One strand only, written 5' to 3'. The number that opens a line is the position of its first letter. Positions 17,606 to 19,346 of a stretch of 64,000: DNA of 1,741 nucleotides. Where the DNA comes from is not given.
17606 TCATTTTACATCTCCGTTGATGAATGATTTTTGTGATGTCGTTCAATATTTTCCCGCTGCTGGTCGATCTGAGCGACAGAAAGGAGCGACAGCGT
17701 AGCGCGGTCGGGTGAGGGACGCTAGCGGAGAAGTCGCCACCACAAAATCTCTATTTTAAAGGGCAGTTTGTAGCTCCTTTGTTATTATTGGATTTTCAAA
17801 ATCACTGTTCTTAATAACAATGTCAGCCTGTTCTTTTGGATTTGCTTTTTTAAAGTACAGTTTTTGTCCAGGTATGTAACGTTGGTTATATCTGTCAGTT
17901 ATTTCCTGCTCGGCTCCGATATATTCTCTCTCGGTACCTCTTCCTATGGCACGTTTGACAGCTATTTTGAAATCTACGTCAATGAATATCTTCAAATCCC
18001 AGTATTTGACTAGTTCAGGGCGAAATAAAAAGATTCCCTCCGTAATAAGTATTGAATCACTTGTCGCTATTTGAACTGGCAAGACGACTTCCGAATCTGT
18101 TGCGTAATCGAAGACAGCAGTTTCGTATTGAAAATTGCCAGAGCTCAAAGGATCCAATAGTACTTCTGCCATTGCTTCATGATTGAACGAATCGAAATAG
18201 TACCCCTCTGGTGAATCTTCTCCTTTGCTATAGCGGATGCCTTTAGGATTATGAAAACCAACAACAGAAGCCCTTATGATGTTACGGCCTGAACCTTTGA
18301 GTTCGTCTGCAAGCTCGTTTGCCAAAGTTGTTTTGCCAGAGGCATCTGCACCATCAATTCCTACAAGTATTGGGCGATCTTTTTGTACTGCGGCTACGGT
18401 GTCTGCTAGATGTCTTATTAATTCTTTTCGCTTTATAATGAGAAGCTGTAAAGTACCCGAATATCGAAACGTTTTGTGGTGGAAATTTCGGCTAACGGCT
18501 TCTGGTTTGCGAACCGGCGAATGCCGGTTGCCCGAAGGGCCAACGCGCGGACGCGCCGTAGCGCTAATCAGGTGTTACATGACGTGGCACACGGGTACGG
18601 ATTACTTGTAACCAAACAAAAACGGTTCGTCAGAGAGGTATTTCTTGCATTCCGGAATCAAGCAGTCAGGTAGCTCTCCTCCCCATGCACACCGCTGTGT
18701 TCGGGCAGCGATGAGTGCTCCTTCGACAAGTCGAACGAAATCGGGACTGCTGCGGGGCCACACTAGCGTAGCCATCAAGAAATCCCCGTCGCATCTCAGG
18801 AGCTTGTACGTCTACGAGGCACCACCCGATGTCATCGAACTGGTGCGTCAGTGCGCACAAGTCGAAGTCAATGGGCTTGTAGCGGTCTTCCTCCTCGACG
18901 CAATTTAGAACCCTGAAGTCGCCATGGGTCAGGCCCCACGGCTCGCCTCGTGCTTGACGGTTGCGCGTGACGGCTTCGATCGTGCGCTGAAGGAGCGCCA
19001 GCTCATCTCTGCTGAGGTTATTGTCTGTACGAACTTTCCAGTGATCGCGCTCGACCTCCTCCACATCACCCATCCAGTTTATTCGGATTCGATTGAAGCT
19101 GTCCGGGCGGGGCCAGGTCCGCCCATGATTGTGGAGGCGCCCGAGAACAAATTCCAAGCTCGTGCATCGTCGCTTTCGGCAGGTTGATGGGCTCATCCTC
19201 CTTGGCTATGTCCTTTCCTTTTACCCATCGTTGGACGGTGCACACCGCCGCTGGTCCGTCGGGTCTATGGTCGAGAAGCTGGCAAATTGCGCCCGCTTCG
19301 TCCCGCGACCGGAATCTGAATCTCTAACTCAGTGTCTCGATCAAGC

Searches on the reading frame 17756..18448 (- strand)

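Call 16: search_protein_families(library=pfam, proteins=[window:17756-18448:-], max_evalue=0.01)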
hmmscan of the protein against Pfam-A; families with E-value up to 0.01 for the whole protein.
window:17756-18448:- (230 aa): 7 families
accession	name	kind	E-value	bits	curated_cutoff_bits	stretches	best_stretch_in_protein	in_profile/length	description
PF00485.24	PRK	-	6.8e-08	33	22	1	29-213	2-188/196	Phosphoribulokinase / Uridine kinase family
PF13189.12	Cytidylate_kin2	-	4.2e-07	30.8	28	1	30-215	3-175/176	Cytidylate kinase-like family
PF02223.23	Thymidylate_kin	-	6.2e-06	26.5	27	0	31-58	1-28/185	Thymidylate kinase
PF13191.12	AAA_16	-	0.00013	23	32.6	1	7-59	5-57/167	AAA ATPase domain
PF13238.12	AAA_18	-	0.0018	19.2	29.4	0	29-178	1-119/128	AAA domain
PF06414.18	Zeta_toxin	-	0.0027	17.6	22.3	1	18-59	8-48/199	Zeta toxin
PF07693.20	KAP_NTPase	-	0.0036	17.1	20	1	7-53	1-47/293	KAP family P-loop domain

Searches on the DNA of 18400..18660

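Call 11: search_rna_families(source=window, start=18400, end=18660, threshold=evalue, max_evalue=10, show_alignments=3)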
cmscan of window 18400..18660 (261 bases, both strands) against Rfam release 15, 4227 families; matches with E-value up to 10: 4.
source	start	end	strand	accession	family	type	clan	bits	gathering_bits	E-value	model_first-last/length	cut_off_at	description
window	18448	18533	+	RF01387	isrC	Gene; sRNA;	-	16.4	39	0.63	1-123/123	no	isrC Hfq binding RNA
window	18400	18419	+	RF00436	UnaL2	Cis-reg;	-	14.3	55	6.6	35-54/54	5'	UnaL2 LINE 3' element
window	18574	18633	+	RF01759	sucC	Cis-reg;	-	13.2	50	4.1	1-70/70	no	sucC RNA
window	18619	18652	-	RF00372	sroH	Gene; sRNA;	-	12.9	80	0.46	114-161/161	no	sroH RNA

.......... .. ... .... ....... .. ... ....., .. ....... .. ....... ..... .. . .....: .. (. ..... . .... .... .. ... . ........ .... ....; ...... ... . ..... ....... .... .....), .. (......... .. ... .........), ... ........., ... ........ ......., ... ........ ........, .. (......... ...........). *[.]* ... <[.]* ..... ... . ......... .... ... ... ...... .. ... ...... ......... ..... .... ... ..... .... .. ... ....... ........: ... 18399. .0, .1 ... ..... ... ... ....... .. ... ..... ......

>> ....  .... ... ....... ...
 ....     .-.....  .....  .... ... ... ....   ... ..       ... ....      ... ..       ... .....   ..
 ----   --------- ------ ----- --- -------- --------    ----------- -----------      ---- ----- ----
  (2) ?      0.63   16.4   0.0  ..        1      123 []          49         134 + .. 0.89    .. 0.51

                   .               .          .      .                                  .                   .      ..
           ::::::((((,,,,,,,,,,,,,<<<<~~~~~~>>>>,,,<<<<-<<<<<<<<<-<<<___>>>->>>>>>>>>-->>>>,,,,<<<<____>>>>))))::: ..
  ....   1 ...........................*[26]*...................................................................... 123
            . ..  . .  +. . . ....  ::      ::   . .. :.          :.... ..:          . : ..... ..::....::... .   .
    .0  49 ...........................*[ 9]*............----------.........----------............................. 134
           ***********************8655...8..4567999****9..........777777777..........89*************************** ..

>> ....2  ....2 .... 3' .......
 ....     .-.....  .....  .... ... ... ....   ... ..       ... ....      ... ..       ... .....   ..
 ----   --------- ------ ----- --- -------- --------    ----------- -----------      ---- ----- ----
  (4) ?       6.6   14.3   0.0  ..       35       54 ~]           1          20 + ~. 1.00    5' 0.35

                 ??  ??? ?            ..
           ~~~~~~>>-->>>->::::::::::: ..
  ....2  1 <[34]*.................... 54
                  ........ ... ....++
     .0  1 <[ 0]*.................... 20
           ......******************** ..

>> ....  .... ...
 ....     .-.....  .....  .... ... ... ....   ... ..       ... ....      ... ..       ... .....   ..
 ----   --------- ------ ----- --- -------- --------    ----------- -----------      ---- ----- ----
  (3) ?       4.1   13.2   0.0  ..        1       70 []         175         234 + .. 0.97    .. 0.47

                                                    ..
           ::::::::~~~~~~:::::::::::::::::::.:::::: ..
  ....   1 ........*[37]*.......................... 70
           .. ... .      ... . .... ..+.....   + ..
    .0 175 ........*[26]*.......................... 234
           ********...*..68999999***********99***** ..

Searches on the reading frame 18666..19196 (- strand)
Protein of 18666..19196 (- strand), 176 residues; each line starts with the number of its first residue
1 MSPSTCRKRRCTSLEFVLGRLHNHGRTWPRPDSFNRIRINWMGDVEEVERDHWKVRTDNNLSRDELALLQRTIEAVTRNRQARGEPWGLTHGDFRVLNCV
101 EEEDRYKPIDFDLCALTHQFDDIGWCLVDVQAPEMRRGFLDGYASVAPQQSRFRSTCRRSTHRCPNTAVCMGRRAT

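Call 16: search_protein_families(library=pfam, proteins=[window:18666-19196:-], max_evalue=0.01)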
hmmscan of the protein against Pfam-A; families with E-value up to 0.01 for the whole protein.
window:18666-19196:- (176 aa): 1 family
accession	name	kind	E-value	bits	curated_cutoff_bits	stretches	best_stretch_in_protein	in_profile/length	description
PF01636.29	APH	-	7.3e-06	26.3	23.2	1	17-146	103-231/239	Phosphotransferase enzyme family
